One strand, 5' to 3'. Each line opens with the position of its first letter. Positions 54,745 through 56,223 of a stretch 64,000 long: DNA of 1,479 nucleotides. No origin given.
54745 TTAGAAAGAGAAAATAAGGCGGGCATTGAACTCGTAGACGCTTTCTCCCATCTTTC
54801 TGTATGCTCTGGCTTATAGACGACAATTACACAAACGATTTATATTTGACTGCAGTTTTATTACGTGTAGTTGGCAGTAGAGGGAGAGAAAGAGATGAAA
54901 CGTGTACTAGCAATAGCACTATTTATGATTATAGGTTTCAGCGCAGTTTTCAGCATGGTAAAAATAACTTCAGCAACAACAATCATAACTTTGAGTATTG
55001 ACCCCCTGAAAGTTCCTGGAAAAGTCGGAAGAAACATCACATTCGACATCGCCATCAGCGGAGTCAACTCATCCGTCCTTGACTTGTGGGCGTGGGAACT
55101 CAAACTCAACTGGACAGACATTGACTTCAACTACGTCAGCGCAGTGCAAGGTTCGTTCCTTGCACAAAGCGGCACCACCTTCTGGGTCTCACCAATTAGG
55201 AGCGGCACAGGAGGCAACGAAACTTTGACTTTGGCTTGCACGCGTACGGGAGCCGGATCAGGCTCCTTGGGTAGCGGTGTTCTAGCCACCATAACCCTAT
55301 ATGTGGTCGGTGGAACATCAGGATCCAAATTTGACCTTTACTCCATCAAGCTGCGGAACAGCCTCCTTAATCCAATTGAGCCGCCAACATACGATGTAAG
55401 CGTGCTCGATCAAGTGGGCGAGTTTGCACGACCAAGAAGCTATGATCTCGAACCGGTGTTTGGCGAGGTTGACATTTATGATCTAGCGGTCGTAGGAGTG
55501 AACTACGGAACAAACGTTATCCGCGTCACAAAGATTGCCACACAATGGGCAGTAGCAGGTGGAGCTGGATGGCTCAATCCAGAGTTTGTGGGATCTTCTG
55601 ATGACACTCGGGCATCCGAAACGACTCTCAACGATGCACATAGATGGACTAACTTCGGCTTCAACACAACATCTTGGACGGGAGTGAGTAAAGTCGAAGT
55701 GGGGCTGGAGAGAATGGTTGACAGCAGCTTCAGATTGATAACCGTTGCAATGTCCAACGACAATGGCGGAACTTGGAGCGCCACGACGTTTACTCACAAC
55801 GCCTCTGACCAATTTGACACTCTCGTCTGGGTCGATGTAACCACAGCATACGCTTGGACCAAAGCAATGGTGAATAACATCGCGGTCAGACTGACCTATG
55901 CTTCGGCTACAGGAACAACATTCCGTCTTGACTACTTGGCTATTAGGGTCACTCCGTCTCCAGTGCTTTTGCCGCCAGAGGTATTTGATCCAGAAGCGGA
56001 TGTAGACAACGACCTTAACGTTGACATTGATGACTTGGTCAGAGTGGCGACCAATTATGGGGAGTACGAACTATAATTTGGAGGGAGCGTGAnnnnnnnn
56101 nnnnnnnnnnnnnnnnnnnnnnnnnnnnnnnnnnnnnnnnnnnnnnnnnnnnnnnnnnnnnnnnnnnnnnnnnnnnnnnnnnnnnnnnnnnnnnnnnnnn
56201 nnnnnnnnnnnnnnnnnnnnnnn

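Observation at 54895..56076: Cohesin protein with a split dockerin: two half-sites separated by an inserted module of about 155 aa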

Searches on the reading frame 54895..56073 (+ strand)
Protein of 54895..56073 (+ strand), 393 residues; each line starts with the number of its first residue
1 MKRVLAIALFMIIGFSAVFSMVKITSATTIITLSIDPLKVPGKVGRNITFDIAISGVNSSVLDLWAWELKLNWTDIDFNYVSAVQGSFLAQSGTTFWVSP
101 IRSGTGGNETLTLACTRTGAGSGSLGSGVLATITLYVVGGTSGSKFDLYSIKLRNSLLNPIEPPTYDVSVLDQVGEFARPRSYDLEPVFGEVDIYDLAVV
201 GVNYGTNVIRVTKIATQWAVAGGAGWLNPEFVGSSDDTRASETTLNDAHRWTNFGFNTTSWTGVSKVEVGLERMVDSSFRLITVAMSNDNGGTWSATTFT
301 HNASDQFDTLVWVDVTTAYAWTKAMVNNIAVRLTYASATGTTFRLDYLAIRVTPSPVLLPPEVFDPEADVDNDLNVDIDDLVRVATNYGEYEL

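Call 3: search_protein_families(library=pfam, proteins=[window:54895-56073:+], max_evalue=1)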
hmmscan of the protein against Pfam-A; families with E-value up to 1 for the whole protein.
window:54895-56073:+ (393 aa): 2 families
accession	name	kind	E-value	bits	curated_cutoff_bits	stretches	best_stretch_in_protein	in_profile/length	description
PF00963.24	Cohesin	-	0.022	15.4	24.1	1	39-141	7-105/139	Cohesin domain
PF03404.22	Mo-co_dimer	-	0.69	10.4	22.7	0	280-322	44-85/138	Mo-co oxidoreductase dimerisation domain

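Call 5: find_homologous_proteins(query=window:54895-56073:+, max_evalue=0.001)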
Query window:54895-56073:+ (393 aa): 24 proteins with E <= 0.001 among 8000 candidates.
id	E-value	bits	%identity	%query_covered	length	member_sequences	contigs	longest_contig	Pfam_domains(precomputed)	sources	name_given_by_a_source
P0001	1.3e-256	869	100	100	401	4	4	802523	-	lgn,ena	-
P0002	7.4e-188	643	73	100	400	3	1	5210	-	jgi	jgi:hypothetical protein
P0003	2.2e-182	625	72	100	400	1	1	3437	-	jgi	jgi:hypothetical protein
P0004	1.8e-167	576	67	100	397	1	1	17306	-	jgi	jgi:hypothetical protein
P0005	2.2e-166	572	54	87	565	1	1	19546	-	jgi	jgi:hypothetical protein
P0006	2.5e-164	565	65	100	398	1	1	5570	-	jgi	jgi:hypothetical protein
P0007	3.2e-157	542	64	100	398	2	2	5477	-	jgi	jgi:hypothetical protein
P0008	5.0e-157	541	63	100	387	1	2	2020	-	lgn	-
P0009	7.2e-155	534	63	99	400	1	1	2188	-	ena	-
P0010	3.0e-140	486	60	99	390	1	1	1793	-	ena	-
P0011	6.3e-140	485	59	94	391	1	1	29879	-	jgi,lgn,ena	-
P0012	3.5e-137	476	59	99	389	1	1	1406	-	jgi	-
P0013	7.7e-137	475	61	95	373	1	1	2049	-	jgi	-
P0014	3.8e-129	450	53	98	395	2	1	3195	-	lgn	-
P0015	1.3e-122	428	54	95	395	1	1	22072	-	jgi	jgi:hypothetical protein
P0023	1.9e-28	118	36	69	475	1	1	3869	-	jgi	-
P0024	5.0e-5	41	27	33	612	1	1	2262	PF00404.25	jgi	-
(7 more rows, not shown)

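Call 11: search_solved_structures(query=A1, max_evalue=10, show_alignments=3)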
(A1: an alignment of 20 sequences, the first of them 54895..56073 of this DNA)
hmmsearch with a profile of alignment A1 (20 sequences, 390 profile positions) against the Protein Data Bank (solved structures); distinct sequences matched with E-value up to 10: 7.
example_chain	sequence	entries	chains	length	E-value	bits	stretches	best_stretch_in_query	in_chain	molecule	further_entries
2y3n_B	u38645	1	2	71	0.023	16.7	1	362-387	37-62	CELLULOSOMAL FAMILY-48 PROCESSIVE GLYCOSIDE HYDROLASE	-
2ouw_A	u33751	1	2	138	0.11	14.5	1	225-300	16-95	Alkylhydroperoxidase AhpD core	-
2w1n_A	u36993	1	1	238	0.19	13.7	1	40-97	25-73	O-GLCNACASE NAGJ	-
2jh2_A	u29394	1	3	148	0.28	13.2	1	40-87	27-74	O-GLCNACASE NAGJ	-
2o4e_A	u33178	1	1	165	0.37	12.8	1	40-87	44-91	O-GlcNAcase nagJ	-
2ozn_A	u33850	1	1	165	0.41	12.6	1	40-87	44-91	O-GlcNAcase nagJ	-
6qlc_A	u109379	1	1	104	0.81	11.6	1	234-307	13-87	ssDNA binding RNA Polymerase cofactor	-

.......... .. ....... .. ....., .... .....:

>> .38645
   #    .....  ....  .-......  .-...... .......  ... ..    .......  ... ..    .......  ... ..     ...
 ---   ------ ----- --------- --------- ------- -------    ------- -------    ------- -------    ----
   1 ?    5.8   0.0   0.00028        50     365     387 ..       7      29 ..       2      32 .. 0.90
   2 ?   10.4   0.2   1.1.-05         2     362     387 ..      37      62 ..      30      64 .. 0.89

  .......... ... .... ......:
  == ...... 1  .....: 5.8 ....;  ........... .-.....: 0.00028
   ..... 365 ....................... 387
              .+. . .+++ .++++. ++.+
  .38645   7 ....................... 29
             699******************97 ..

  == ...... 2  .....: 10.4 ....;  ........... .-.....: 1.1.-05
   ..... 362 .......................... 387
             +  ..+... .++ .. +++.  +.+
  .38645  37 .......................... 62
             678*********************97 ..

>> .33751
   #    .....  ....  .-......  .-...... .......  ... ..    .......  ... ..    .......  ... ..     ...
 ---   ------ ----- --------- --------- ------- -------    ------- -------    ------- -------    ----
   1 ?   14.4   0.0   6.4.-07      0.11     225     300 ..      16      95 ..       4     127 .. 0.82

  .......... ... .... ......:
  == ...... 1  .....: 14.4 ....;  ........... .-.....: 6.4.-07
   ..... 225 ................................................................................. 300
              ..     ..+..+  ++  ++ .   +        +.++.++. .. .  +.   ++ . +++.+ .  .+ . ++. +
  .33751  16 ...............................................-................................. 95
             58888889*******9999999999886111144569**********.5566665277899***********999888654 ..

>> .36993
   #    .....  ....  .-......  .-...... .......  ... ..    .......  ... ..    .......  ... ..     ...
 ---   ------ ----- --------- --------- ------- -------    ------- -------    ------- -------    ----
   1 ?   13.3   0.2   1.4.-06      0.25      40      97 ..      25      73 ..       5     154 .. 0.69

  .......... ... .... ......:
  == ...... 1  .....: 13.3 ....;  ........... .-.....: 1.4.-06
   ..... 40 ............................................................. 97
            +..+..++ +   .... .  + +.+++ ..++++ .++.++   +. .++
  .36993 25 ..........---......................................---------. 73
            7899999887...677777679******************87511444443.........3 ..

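Call 15: find_encoding_contigs(protein=P0011, flank=8000, max_places=2)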
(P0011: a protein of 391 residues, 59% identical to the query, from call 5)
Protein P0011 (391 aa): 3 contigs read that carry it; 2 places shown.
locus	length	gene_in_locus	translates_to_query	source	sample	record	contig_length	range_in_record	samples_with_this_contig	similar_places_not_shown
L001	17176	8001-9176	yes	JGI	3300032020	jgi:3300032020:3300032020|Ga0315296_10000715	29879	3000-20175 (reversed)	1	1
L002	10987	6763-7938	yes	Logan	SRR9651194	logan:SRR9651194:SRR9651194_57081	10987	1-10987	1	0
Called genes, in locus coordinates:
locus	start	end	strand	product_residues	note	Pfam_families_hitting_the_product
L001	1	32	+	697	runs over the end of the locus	PF00496:SBP_bac_5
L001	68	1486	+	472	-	-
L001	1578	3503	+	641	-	PF13088:BNR_2 (faint), PF07494:Reg_prop (faint), PF07705:CARDB (weak), PF00404:Dockerin_1 (weak)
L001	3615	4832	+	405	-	PF00963:Cohesin (weak), PF00801:PKD, PF18911:PKD_4, PF07705:CARDB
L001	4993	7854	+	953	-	PF00801:PKD, PF18911:PKD_4, PF07705:CARDB (weak), PF24695:PITM1-3 (faint), PF16640:Big_3_5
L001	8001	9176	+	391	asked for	-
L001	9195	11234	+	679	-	-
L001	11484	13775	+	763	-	PF05048:NosD, PF13229:Beta_helix, PF05048:NosD, PF00801:PKD, PF18911:PKD_4, PF00801:PKD, PF18911:PKD_4, PF22352:K319L-like_PKD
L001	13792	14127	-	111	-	-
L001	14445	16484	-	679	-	PF28492:Beta_helix_4, PF05048:NosD, PF13229:Beta_helix, PF05048:NosD (weak), PF18911:PKD_4, PF00801:PKD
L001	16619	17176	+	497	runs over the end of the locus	PF01364:Peptidase_C25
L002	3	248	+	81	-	?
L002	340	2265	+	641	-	PF13088:BNR_2 (faint), PF07494:Reg_prop (faint), PF07705:CARDB (weak), PF00404:Dockerin_1 (weak)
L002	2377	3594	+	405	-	PF00963:Cohesin (weak), PF00801:PKD, PF18911:PKD_4, PF07705:CARDB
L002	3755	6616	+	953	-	PF00801:PKD, PF18911:PKD_4, PF07705:CARDB (weak), PF24695:PITM1-3 (faint), PF16640:Big_3_5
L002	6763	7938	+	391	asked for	-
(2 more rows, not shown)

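Call 17: predict_structure(alignment_id=A1)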
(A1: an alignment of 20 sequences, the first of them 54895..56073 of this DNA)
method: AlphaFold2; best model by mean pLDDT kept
length: 393 residues; sequences in the alignment: 20
mean_pLDDT: 73.0   pTM: 0.44
mean pLDDT of the five models: 73.0, 69.7, 64.9, 64.5, 60.6
residues with pLDDT >= 90: 99; 70-90: 157; 50-70: 57; < 50: 80
segments of 3 or more residues with pLDDT < 50: 17-25, 180-215, 359-370, 374-393
pLDDT, mean of each block of 10 residues (from residue 1): 64 53 54 74 65 89 92 83 91 89 83 89 90 79 74 91 84 66 36 37 35 57 88 66 94 71 79 86 94 94 83 87 85 90 82 60 42 47 37 25
secondary structure, 60 per line:
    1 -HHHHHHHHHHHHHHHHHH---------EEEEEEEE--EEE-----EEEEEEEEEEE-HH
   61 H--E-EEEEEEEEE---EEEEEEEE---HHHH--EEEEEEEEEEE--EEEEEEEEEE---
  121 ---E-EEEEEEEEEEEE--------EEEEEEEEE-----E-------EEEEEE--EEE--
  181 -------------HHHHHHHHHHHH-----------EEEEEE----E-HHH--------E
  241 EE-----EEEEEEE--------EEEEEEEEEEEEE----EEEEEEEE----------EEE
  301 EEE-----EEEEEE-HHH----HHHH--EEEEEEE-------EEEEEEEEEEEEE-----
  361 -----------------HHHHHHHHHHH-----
elements in order: H2-19 E29-36 E39-41 E47-57 E66-74 E78-85 H89-92 E95-105 E108-117 E126-137 E146-154 E168-173 E176-178 H194-205 E217-222 E240-242 E248-254 E263-275 E280-287 E298-303 E309-314 H323-326 E329-335 E343-355 H378-388

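Call 23: search_protein_families(library=pfam, proteins=[P0024, P0023, P0005], max_evalue=1)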
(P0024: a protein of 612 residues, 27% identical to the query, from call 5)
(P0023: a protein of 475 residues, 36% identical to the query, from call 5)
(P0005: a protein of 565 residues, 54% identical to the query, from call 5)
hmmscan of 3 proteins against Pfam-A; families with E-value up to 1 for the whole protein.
P0024 (612 aa): 2 families
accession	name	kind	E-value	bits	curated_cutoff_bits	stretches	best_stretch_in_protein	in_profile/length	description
PF00404.24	Dockerin_1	-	4.7e-07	30.3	22.9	1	555-606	2-54/57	Dockerin type I domain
PF00963.24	Cohesin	-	4.6e-05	24.1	24.1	1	88-139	3-55/139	Cohesin domain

P0023 (475 aa): 1 family
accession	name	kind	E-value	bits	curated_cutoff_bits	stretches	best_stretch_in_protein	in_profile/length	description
PF00963.24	Cohesin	-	0.031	14.9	24.1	1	130-239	7-119/139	Cohesin domain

P0005 (565 aa): 6 families
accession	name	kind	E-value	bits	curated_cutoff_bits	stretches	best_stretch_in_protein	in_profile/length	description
PF21471.3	Reelin_subrepeat-B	-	3.2e-05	24.1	27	1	288-323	50-80/127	Reelin subrepeat B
PF02012.26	BNR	-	0.00042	20.3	27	1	458-467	2-11/12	BNR/Asp-box repeat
PF03404.22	Mo-co_dimer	-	0.00077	19.9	22.7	1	449-478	41-70/138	Mo-co oxidoreductase dimerisation domain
PF13088.12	BNR_2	-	0.021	14.6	31.4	0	292-338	177-221/277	BNR repeat-like domain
PF00963.24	Cohesin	-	0.027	15.1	24.1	1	57-163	3-105/139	Cohesin domain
PF22633.2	F5_F8_type_C_2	-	0.029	15.4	27.8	0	282-333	28-81/91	NedA-like, galactose-binding domain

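Call 38: find_related_loci(query=window:54895-56073:+, collection=genome_contigs, flank=6000)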
Query window:54895-56073:+ (393 aa) in genome_contigs; peptide patterns used: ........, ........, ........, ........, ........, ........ (x = any residue, [..] = any of these).
97 stretches matched a pattern, but none encodes a relative of the query by tblastn (E <= 1e-3).

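Call 53: find_encoding_contigs(protein=P0001, flank=1000, max_places=4)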
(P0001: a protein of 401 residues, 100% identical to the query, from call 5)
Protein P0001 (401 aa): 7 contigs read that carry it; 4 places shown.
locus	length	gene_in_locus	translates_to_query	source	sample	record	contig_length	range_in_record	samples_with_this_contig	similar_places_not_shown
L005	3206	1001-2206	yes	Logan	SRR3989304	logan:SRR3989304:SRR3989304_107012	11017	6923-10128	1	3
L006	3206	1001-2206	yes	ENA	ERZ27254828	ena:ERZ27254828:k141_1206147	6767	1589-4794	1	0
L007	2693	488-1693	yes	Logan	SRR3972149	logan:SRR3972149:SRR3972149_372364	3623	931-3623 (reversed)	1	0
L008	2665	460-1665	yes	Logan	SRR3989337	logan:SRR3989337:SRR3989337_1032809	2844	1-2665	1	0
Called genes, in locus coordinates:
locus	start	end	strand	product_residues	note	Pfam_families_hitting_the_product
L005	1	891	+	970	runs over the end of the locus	PF18911:PKD_4 (faint), PF21027:Sde0182_C (faint), PF16640:Big_3_5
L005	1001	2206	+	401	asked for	-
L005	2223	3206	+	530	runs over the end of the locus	PF07705:CARDB (weak)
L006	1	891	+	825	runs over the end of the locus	?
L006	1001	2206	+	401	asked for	-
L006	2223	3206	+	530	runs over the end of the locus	PF07705:CARDB (weak)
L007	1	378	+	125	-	?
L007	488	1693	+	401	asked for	-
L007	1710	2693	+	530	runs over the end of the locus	PF07705:CARDB (weak)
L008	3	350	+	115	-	?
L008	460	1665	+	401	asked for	-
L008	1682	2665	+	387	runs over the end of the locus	?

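Call 70: fold_search(model_id=the predicted structure, library=pdb)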
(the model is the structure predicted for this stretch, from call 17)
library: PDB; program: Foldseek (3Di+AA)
matches with E <= 10: 1771; with E <= 0.001: 104
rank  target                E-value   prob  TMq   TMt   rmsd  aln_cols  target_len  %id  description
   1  2w1n                  1.6e-08  1.00  0.28  0.44  13.1       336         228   13  cohesin and fibronectin type-III double module construct from the Clostridium perfringens glycoside hydrolase GH84C (released 2009-02-03)
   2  6kgf_C                1.4e-07  1.00  0.29  0.71   3.6       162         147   15  Crystal structure of CaDoc0917(R16D)-CaCohA2 complex at pH 8.2 (released 2020-07-08)
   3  3l8q_C                2.1e-07  1.00  0.29  0.33  22.0       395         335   11  Structure analysis of the type II cohesin dyad from the adaptor ScaA scaffoldin of Acetivibrio cellulolyticus (released 2010-05-05)
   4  5nrm_A                3.4e-07  1.00  0.28  0.70   4.3       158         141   15  Crystal structure of the sixth cohesin from Acetivibrio cellulolyticus' scaffoldin B in complex with Cel5 dockerin S51 (released 2018-01-31)
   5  5nrk_A                3.8e-07  1.00  0.28  0.71   3.7       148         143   16  Crystal structure of the sixth cohesin from Acetivibrio cellulolyticus' scaffoldin B in complex with Cel5 dockerin S15 (released 2018-01-31)
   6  2xdh                  5.5e-07  1.00  0.25  0.62   5.0       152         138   18  Non-cellulosomal cohesin from the hyperthermophilic archaeon Archaeoglobus fulgidus (released 2010-05-26)
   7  2vn5_A                6.1e-07  1.00  0.28  0.69   4.0       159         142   14  The Clostridium cellulolyticum dockerin displays a dual binding mode for its cohesin partner (released 2008-05-20)
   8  3kcp_A                6.1e-07  1.00  0.30  0.38  11.1       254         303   12  Crystal structure of interacting Clostridium thermocellum multimodular components (released 2010-02-09)
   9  4fl4_L                6.5e-07  1.00  0.29  0.37  10.7       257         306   10  Scaffoldin conformation and dynamics revealed by a ternary complex from the Clostridium thermocellum cellulosome (released 2012-06-27)
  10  2jh2_A                6.9e-07  1.00  0.26  0.67   4.3       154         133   17  X-ray crystal structure of a cohesin-like module from Clostridium perfringens (released 2007-11-06)
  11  2vn5_C                7.2e-07  1.00  0.29  0.68   4.1       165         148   13  The Clostridium cellulolyticum dockerin displays a dual binding mode for its cohesin partner (released 2008-05-20)
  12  4fl4_C                7.6e-07  1.00  0.30  0.37  11.4       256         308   10  Scaffoldin conformation and dynamics revealed by a ternary complex from the Clostridium thermocellum cellulosome (released 2012-06-27)
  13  1g1k_A                8.5e-07  1.00  0.28  0.69   4.1       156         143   13  COHESIN MODULE FROM THE CELLULOSOME OF CLOSTRIDIUM CELLULOLYTICUM (released 2000-11-22)
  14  2vn6_A                9.5e-07  1.00  0.27  0.62   4.3       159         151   14  The Clostridium cellulolyticum dockerin displays a dual binding mode for its cohesin partner (released 2008-05-13)
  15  2ccl_A                1.1e-06  1.00  0.28  0.67   5.5       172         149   14  THE S45A, T46A MUTANT OF THE TYPE I COHESIN-DOCKERIN COMPLEX FROM THE CELLULOSOME OF CLOSTRIDIUM THERMOCELLUM (released 2007-02-13)
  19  6kgf_A                1.6e-06  1.00  0.28  0.70   3.8       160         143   14  Crystal structure of CaDoc0917(R16D)-CaCohA2 complex at pH 8.2 (released 2020-07-08)
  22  1aoh_A                2.4e-06  1.00  0.29  0.72   3.7       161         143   13  SINGLE COHESIN DOMAIN FROM THE SCAFFOLDING PROTEIN CIPA OF THE CLOSTRIDIUM THERMOCELLUM CELLULOSOME (released 1998-07-08)
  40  1aoh_B                1.0e-05  1.00  0.27  0.66   4.2       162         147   14  SINGLE COHESIN DOMAIN FROM THE SCAFFOLDING PROTEIN CIPA OF THE CLOSTRIDIUM THERMOCELLUM CELLULOSOME (released 1998-07-08)
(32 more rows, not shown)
